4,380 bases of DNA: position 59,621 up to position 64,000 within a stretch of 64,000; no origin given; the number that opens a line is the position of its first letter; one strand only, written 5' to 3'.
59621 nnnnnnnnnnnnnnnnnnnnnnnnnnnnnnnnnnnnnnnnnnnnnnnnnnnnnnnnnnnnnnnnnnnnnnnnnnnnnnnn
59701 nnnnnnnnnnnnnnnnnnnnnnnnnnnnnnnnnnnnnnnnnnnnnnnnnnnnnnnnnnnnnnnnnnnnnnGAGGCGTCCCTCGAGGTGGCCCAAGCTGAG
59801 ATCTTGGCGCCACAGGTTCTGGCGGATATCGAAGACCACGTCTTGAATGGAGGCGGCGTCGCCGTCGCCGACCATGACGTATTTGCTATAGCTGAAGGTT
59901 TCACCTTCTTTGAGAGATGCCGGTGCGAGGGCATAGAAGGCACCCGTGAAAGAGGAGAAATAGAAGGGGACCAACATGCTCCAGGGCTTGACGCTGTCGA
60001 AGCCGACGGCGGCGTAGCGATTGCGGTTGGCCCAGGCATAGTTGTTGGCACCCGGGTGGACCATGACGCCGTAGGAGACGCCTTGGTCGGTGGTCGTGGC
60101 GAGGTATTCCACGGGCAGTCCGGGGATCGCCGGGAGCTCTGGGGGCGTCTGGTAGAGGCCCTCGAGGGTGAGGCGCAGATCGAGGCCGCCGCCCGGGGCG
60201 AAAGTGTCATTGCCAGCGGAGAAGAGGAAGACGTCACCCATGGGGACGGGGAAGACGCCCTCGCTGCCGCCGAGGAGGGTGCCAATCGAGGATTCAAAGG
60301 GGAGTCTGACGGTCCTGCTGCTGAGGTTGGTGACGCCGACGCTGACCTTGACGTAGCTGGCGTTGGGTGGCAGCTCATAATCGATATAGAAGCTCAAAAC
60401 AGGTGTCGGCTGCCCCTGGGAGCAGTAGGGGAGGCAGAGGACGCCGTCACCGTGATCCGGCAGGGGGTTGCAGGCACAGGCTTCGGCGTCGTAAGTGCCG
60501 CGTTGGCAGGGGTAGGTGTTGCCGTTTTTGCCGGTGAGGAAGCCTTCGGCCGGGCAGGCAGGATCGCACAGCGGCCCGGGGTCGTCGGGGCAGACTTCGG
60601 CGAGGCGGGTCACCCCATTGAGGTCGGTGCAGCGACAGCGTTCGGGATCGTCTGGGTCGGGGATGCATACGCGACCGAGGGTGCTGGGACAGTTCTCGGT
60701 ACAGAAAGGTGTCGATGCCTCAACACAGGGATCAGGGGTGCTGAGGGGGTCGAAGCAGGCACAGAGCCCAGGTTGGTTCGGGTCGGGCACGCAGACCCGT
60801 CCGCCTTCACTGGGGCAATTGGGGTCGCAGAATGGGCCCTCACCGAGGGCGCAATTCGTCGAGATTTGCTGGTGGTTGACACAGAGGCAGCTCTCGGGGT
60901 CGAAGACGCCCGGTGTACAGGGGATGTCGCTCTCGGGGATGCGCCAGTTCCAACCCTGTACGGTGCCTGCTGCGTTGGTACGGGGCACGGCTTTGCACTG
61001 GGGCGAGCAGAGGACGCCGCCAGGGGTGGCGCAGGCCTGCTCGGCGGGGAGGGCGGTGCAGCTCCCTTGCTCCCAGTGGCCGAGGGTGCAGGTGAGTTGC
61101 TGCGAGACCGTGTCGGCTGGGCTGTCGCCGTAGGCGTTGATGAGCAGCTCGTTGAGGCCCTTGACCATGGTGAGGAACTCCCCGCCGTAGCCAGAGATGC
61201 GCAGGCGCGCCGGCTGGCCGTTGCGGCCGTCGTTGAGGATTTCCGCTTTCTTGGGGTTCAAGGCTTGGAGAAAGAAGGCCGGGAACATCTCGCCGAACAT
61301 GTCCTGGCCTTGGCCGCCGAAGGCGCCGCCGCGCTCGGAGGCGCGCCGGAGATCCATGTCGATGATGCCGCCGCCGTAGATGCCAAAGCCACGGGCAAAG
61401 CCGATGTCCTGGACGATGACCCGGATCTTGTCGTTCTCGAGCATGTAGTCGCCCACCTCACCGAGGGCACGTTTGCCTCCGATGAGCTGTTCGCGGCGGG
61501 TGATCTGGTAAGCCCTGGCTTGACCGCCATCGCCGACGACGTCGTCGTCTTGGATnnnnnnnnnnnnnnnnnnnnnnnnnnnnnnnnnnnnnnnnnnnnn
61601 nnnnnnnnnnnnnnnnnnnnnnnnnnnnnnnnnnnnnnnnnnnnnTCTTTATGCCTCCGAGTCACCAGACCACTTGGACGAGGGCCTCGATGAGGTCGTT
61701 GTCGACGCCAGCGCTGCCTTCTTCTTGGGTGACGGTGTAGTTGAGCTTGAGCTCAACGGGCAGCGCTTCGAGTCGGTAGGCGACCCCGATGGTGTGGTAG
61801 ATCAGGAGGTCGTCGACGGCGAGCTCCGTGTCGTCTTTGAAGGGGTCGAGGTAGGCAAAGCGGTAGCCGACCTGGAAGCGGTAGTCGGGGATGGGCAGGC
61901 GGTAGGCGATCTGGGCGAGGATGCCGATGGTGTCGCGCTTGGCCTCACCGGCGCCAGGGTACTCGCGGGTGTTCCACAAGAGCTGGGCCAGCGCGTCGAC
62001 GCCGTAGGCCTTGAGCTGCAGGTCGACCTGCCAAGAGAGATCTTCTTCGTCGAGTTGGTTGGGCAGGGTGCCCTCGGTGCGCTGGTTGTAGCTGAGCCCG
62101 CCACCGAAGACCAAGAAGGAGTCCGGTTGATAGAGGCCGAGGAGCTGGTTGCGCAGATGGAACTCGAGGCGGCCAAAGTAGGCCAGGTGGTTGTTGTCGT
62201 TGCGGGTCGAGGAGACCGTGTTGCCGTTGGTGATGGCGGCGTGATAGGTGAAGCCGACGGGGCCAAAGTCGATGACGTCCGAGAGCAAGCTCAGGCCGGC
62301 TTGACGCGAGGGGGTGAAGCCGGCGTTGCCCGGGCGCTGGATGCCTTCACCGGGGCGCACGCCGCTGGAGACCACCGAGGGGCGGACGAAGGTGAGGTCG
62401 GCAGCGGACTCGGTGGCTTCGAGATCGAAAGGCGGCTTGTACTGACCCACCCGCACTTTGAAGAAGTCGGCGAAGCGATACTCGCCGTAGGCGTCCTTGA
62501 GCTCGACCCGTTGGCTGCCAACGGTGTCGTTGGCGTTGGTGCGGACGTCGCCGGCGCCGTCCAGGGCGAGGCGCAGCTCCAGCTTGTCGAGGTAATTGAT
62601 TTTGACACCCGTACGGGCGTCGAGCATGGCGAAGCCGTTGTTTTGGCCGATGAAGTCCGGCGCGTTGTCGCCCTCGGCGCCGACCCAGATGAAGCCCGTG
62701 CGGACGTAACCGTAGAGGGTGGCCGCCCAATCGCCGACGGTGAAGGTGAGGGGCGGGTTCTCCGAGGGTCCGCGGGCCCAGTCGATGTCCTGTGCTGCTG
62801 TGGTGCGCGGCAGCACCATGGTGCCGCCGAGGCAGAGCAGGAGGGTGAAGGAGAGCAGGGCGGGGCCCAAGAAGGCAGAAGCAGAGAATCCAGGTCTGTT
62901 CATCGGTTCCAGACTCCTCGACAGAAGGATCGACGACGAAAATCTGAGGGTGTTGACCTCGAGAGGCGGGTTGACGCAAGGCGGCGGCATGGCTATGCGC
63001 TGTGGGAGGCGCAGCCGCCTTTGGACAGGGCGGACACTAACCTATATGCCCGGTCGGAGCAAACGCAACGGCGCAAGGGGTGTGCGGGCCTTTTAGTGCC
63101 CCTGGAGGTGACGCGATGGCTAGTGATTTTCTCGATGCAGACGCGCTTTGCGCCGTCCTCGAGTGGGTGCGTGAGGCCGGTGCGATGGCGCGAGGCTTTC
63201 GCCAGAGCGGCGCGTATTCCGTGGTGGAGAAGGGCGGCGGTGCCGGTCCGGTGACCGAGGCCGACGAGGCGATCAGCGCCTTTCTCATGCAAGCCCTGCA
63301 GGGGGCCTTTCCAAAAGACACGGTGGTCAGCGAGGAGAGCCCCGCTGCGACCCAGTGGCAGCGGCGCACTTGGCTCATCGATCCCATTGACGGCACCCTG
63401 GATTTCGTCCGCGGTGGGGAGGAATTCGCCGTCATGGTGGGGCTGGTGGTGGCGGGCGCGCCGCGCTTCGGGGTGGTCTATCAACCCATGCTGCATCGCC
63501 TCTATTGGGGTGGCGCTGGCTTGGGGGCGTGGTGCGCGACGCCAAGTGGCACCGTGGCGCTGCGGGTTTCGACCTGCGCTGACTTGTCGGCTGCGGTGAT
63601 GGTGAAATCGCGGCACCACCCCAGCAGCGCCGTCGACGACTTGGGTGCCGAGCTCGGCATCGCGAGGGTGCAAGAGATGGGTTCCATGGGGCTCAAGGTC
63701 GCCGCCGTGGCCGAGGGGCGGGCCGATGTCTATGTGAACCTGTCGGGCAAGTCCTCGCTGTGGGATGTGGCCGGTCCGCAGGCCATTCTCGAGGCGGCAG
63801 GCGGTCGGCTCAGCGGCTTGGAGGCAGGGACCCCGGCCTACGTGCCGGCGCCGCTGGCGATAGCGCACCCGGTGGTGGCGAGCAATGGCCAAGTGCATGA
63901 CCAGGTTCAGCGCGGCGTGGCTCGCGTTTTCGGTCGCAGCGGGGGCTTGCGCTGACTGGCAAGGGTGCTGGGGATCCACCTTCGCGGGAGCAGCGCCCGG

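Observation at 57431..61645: Giant secreted lipoprotein combining EGF-like cysteine modules, a PHP metallo-phosphoesterase domain and a thrombospondin-type Ca-binding motif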

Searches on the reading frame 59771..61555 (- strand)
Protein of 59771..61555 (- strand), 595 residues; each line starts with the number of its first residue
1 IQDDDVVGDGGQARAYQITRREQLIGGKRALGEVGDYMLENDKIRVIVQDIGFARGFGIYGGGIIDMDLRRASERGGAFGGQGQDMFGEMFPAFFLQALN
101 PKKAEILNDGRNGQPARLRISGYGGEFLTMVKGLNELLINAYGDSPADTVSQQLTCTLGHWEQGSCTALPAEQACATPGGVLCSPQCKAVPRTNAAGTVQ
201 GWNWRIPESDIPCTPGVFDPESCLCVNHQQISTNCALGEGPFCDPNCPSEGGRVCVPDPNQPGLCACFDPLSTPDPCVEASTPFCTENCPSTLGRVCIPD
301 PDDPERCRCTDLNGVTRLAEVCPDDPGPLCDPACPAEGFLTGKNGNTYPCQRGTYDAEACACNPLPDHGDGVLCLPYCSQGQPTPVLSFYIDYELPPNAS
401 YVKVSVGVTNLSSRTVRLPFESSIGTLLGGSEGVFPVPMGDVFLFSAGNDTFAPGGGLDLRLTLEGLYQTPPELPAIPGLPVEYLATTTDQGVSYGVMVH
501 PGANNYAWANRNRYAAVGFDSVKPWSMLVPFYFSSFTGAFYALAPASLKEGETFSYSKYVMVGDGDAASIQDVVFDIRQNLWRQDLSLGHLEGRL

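Call 28: predict_structure(alignment_id=A2)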
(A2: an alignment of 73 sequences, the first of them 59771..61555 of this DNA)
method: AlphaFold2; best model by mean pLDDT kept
length: 595 residues; sequences in the alignment: 73
mean_pLDDT: 77.0   pTM: 0.72
mean pLDDT of the five models: 77.0, 75.1, 74.7, 74.6, 73.5
residues with pLDDT >= 90: 223; 70-90: 189; 50-70: 80; < 50: 103
segments of 3 or more residues with pLDDT < 50: 1-7, 128-152, 230-243, 245-255, 264-296, 309-317, 380-383
pLDDT, mean of each block of 10 residues (from residue 1): 47 94 88 95 96 79 92 70 88 73 92 95 62 45 43 66 81 66 84 73 79 83 71 40 45 51 47 32 41 49 58 44 84 84 75 88 81 67 67 97 94 76 64 82 90 95 95 94 97 97 96 96 97 91 90 93 96 97 95 79
secondary structure, 60 per line:
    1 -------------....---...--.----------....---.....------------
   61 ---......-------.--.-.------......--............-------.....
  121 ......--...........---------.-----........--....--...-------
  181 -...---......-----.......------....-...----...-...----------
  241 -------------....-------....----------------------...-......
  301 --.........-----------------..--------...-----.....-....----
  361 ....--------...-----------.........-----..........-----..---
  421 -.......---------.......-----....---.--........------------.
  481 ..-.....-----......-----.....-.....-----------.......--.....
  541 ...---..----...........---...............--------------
elements in order: E14-17 E37-40 E44-48 E64-69 E89-94 E97-108 E116-126 H129-139 E155-162 E165-168 E182-184 E188-193 E199-205 E212-215 E217-219 E224-226 E254-257 E265-268 E295-300 E303-311 E339-341 E347-351 E353-356 E361-364 E373-375 E387-395 E401-410 H422-428 E438-444 E450-453 H460-467 E480-482 E484-488 E494-499 H506-509 H511-515 E527-533 E536-543 E553-563 H567-581
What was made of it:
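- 61121..61513 (-): aa 45-175: first half of the N-terminal galactose-mutarotase-like beta-supersandwich domain. It holds the invariant residues D66, N71, D96, D98, R101 and D115. AF2 model pLDDT is mostly above 88 here (call 28).
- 60401..61120 (-): aa 176-415: lineage-specific cysteine-rich insertion with 28 Cys. It has four tandem modules C-x7-C-x3-C-x(7-25)-C-x9-C-x-C starting at aa 205, 265, 307 and 352, plus flanking Cys pairs. AF2 confidence is low to moderate (call 28).
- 59801..60400 (-): aa 416-615: second half of the beta-supersandwich domain. AF2 pLDDT is 90-97 (call 28).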

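Call 35: fold_search(model_id=the predicted structure, library=pdb)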
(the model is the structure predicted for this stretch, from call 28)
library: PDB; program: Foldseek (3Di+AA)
matches with E <= 10: 832; with E <= 0.001: 41
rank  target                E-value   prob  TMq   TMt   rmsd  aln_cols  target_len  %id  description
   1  3wvf_A                2.5e-05  1.00  0.17  0.22   8.2       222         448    9  Crystal structure of YidC from Escherichia coli (released 2014-12-17)
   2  3ty1_A                3.7e-05  1.00  0.18  0.25   8.1       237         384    9  Crystal structure of a putative aldose 1-epimerase (KPN_04629) from Klebsiella pneumoniae subsp. pneumoniae MGH 78578  (released 2011-12-28)
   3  3bs6_A                4.2e-05  1.00  0.17  0.34   6.2       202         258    9  1.8 Angstrom crystal structure of the periplasmic domain of the membrane insertase YidC (released 2008-02-12)
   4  3blc_B                4.4e-05  1.00  0.18  0.33   9.9       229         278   12  Crystal structure of the periplasmic domain of the Escherichia Coli YIDC (released 2007-12-25)
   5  6jhp_A                4.9e-05  1.00  0.15  0.12   8.8       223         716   11  Crystal structure of the glycoside hydrolase family 36 alpha-galactosidase from Paecilomyces thermophila (released 2020-05-20)
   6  5mg3_C                5.8e-05  1.00  0.18  0.23  12.4       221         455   10  EM fitted model of bacterial holo-translocon (released 2016-12-28)
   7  3bs6_B                7.6e-05  1.00  0.16  0.33   6.0       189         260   10  1.8 Angstrom crystal structure of the periplasmic domain of the membrane insertase YidC (released 2008-02-12)
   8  3mi6_D                9.5e-05  1.00  0.17  0.14   7.9       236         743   10  Crystal structure of the alpha-galactosidase from Lactobacillus brevis, Northeast Structural Genomics Consortium Targe (released 2010-04-28)
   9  2xn0_A                9.5e-05  1.00  0.15  0.13   8.4       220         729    8  Structure of alpha-galactosidase from Lactobacillus acidophilus NCFM, PtCl4 derivative (released 2011-08-10)
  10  3blc_A                9.5e-05  1.00  0.17  0.32  11.2       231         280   10  Crystal structure of the periplasmic domain of the Escherichia Coli YIDC (released 2007-12-25)
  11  4fnt_A                1.1e-04  1.00  0.18  0.15   6.8       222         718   10  Crystal structure of GH36 alpha-galactosidase AgaA A355E D548N from Geobacillus stearothermophilus in complex with raf (released 2012-10-03)
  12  8k7v_B                1.1e-04  1.00  0.17  0.13   9.3       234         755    7  the alpha-galactosidase 5 with inhibitor ABP2 (released 2024-07-31)
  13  4fnr_A                1.2e-04  1.00  0.18  0.15   6.5       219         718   10  Crystal structure of GH36 alpha-galactosidase AgaA from Geobacillus stearothermophilus (released 2012-10-03)
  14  4fnq                  1.7e-04  1.00  0.19  0.16   6.4       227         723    9  Crystal structure of GH36 alpha-galactosidase AgaB from Geobacillus stearothermophilus (released 2012-10-03)
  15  3mi6_B                1.7e-04  1.00  0.17  0.14   7.9       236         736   10  Crystal structure of the alpha-galactosidase from Lactobacillus brevis, Northeast Structural Genomics Consortium Targe (released 2010-04-28)
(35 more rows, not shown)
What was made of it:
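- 61121..61513 (-): Foldseek against the PDB gives YidC P1, the GH36 N-domain and aldose 1-epimerases at E about 1e-5 to 1e-3 (call 35).
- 59801..60400 (-): Foldseek results as above (call 35).
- The N-terminal domain has a supersandwich fold (calls 28, 35).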

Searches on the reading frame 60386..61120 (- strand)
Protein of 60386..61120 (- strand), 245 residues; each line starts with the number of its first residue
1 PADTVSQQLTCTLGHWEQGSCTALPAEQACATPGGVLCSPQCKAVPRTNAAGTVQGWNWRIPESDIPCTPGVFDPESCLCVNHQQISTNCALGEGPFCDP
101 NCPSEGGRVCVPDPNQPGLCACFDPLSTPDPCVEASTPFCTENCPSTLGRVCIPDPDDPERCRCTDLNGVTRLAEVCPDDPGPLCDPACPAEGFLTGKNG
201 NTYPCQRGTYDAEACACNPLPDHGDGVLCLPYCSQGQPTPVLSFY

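Call 21: search_protein_families(library=pfam, proteins=[window:60388-61120:-], max_evalue=10)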
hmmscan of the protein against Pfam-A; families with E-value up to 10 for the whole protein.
window:60388-61120:- (244 aa): 2 families
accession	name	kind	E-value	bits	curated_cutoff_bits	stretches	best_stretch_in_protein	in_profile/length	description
PF04820.20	Trp_halogenase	-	0.27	10.5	21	1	24-62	233-267/458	Tryptophan halogenase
PF03128.19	CXCXC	-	0.73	10.8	15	1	72-81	3-12/13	CXCXC repeat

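Call 22: search_protein_families(library=ncbifam, proteins=[window:60388-61120:-], max_evalue=10)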
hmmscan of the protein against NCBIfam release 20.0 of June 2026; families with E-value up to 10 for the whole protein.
window:60388-61120:- (244 aa): 0 families

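Call 75: search_protein_representatives(protein=window:60386-61120:-)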
Query: 245 residues. Proteins with E-value up to 0.001 (for the whole library): 5; up to 1e-10: 4; up to 1e-30: 1. The best 5 are listed.
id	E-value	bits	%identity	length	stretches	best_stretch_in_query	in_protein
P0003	5.2e-34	134.4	50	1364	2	9-83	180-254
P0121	5.7e-15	71.9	45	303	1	2-83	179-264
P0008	9.4e-13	64.6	38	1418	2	171-244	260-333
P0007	2.2e-11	60.1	42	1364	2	1-85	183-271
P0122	5.0e-05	39.3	48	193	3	177-221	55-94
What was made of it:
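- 60401..61120 (-): Only 5 hits in 1.84e9 representatives (call 75).
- On EGF-like domain: No EGF proteins appear among hits in 1.84e9 representatives (call 75).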

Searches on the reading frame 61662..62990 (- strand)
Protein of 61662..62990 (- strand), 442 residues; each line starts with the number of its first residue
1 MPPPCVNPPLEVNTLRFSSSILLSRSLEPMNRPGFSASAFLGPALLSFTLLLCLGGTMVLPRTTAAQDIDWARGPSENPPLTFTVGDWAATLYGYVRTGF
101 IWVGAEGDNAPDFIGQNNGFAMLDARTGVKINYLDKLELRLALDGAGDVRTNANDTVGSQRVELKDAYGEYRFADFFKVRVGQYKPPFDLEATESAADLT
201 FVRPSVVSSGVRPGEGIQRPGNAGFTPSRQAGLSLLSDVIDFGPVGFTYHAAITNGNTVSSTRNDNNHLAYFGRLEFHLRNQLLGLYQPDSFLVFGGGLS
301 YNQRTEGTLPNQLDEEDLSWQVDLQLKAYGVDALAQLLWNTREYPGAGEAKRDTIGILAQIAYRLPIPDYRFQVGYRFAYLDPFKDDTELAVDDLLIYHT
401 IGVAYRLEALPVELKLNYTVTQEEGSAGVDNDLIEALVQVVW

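Call 3: search_protein_families(library=pfam, proteins=[window:61662-62990:-], max_evalue=0.1)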
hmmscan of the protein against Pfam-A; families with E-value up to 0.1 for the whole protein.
window:61662-62990:- (442 aa): 2 families
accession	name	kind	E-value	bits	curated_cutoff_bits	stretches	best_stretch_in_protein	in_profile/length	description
PF07396.17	Porin_O_P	-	1.3e-05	25.1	20.9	1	107-205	13-109/370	Phosphate-selective porin O and P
PF02521.20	HP_OMP_2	-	0.043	13.2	25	1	111-186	102-150/444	Putative outer membrane protein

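Call 4: search_protein_families(library=ncbifam, proteins=[window:61662-62990:-], max_evalue=0.1)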
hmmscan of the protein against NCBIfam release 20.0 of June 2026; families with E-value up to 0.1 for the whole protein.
window:61662-62990:- (442 aa): 1 family
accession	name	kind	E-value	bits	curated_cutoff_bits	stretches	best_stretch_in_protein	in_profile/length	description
NF040900.1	porin_ExtI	equivalog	0.01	14.7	150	1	153-277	104-213/403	selenite/tellurite reduction operon porin ExtI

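Call 21: search_protein_families(library=pfam, proteins=[window:61662-62903:-], max_evalue=10)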
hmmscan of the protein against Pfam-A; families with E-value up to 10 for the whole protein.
window:61662-62903:- (413 aa): 2 families
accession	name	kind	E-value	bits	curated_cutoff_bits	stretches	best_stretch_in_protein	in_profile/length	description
PF07396.17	Porin_O_P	-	1e-05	25.4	20.9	1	78-176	13-109/370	Phosphate-selective porin O and P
PF02521.20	HP_OMP_2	-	0.038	13.4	25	1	82-157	102-150/444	Putative outer membrane protein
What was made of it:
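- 61662..62903 (-): First gene of the operon: an outer-membrane beta-barrel of the Porin_O_P family (413 aa from the ATG at 62903). It has a signal peptide and a C-terminal ...VQVVW beta-signal. Pfam Porin_O_P scores 25.4 bits against a gathering score of 20.9 (call 21).
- On Porin_O_P (PF07396), for the upstream gene: 25.4 bits (call 21).
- Checked: A porin-like gene lies at 61662..62903(-) (Pfam Porin_O_P, 25.4 bits against a gathering score of 20.9; calls 3, 21).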

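Call 22: search_protein_families(library=ncbifam, proteins=[window:61662-62903:-], max_evalue=10)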
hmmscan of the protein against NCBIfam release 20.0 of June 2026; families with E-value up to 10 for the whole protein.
window:61662-62903:- (413 aa): 1 family
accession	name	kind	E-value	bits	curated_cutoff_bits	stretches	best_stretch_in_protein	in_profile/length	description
NF040900.1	porin_ExtI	equivalog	0.0086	14.9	150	1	124-248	104-213/403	selenite/tellurite reduction operon porin ExtI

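Call 51: search_solved_structures(query=A5, max_evalue=10, show_alignments=1)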
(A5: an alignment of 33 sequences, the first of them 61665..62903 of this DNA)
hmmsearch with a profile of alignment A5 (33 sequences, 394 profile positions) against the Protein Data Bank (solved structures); distinct sequences matched with E-value up to 10: 1.
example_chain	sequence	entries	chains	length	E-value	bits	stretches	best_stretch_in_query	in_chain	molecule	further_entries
6eus_A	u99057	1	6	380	0.12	14.4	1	30-135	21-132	DcaP-like protein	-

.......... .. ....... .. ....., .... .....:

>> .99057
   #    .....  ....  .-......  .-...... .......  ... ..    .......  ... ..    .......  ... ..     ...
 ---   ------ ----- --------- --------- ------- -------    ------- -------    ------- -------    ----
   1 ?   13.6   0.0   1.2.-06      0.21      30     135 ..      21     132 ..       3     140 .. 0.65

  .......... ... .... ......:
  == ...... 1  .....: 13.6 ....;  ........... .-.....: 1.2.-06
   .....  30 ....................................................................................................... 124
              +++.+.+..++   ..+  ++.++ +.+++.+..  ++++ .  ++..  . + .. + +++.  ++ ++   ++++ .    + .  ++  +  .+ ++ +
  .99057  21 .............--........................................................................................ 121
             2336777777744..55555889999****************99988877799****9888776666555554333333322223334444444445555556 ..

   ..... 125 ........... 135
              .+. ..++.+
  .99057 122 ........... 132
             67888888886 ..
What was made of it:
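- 61662..62903 (-): A profile search of solved structures found no OprP or OprO match (call 51).
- On Porin_O_P (PF07396), for the upstream gene: No OprP or OprO chain was found with the family profile at E <= 10 (call 51).
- The porin shows no detectable similarity to the phosphate-specific OprP or OprO structures (call 51). The porin is not close to OprP or OprO (call 51).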

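Call 52: search_protein_families(library=pfam, alignment_id=A5, max_evalue=0.01)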
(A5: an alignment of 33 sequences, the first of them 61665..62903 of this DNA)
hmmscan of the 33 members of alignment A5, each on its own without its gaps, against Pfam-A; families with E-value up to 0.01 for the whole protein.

A. member 1, window:61665-62903:- (413 aa): 1 family
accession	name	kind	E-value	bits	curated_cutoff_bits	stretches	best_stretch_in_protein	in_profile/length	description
PF07396.17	Porin_O_P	-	1e-05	25.4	20.9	1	78-176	13-109/370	Phosphate-selective porin O and P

B. families by the number of members that match (of 33 scanned): 4 families
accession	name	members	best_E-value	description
PF07396.17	Porin_O_P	30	3.1e-14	Phosphate-selective porin O and P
PF13505.12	OMP_b-brl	2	3.9e-05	Outer membrane protein beta-barrel domain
PF13609.12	Porin_4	1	3.6e-06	Gram-negative porin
PF07642.17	BBP2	1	0.00018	Putative beta-barrel porin-2, OmpL-like. bbp2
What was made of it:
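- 61662..62903 (-): 30 of 33 orthologues match Porin_O_P, best E = 3e-14 (call 52).
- On Porin_O_P (PF07396), for the upstream gene: 30 of 33 orthologues match (call 52).
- Closest known: Phosphate-selective porins OprP / OprO. Same: The upstream gene and 30 of 33 of its orthologues match Pfam Porin_O_P (calls 21, 52).
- The porin family matches Porin_O_P (calls 21, 52). The partner barrel falls in the anion/phosphate porin Pfam family (call 52). It is paired with a Porin_O_P-family barrel (calls 21, 52).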

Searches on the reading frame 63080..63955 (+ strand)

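Call 63: search_protein_families(library=pfam, proteins=[window:63080-63955:+], max_evalue=0.0001)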
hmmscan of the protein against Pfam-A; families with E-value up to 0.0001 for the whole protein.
window:63080-63955:+ (291 aa): 1 family
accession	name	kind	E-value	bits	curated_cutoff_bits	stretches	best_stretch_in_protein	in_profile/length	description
PF00459.30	Inositol_P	-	3.7e-51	174.6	27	1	27-264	10-254/271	Inositol monophosphatase family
